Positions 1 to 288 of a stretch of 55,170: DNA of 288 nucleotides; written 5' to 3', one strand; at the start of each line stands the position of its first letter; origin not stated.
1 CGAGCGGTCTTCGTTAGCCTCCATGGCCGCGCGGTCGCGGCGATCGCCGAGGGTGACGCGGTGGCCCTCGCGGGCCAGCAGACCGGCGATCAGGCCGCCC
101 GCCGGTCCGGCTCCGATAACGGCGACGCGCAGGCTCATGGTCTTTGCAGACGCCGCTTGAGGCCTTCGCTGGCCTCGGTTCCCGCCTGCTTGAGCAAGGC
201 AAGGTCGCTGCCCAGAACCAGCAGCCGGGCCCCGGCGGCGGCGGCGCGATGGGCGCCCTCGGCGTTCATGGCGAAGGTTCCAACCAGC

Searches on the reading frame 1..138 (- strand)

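Call 51: search_protein_families(library=pfam, proteins=[window:1-138:-], max_evalue=0.001)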
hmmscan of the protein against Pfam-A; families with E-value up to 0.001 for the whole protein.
window:1-138:- (46 aa): 10 families
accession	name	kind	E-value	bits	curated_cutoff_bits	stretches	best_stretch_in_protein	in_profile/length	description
PF13450.12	NAD_binding_8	-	2.9e-06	27.9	21.9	1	7-42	1-36/68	NAD(P)-binding Rossmann-like domain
PF02558.23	ApbA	-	3e-06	27.3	22.2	1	5-39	1-34/150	Ketopantoate reductase PanE/ApbA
PF01494.25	FAD_binding_3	-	3.8e-06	26.8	22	1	4-38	3-37/349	FAD binding domain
PF02737.24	3HCDH_N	-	5.2e-06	26.9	22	1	5-43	2-40/180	3-hydroxyacyl-CoA dehydrogenase, NAD binding domain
PF01266.30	DAO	-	1.4e-05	25.2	27.9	1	4-41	1-38/353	FAD dependent oxidoreductase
PF00070.33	Pyr_redox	-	0.00017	22.5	22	1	4-38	1-35/82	Pyridine nucleotide-disulphide oxidoreductase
PF07992.20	Pyr_redox_2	-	0.00042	20.3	26.1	1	4-34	2-32/291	Pyridine nucleotide-disulphide oxidoreductase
PF01210.29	NAD_Gly3P_dh_N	-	0.00054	20.4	23.1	1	5-45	2-42/158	NAD-dependent glycerol-3-phosphate dehydrogenase N-terminus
PF03486.20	HI0933_like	-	0.00068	19.6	50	1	4-36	2-34/244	HI0933-like protein Rossmann domain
PF03807.23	F420_oxidored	-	0.00091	20.2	21.6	1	4-40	1-38/94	NADP oxidoreductase coenzyme F420-dependent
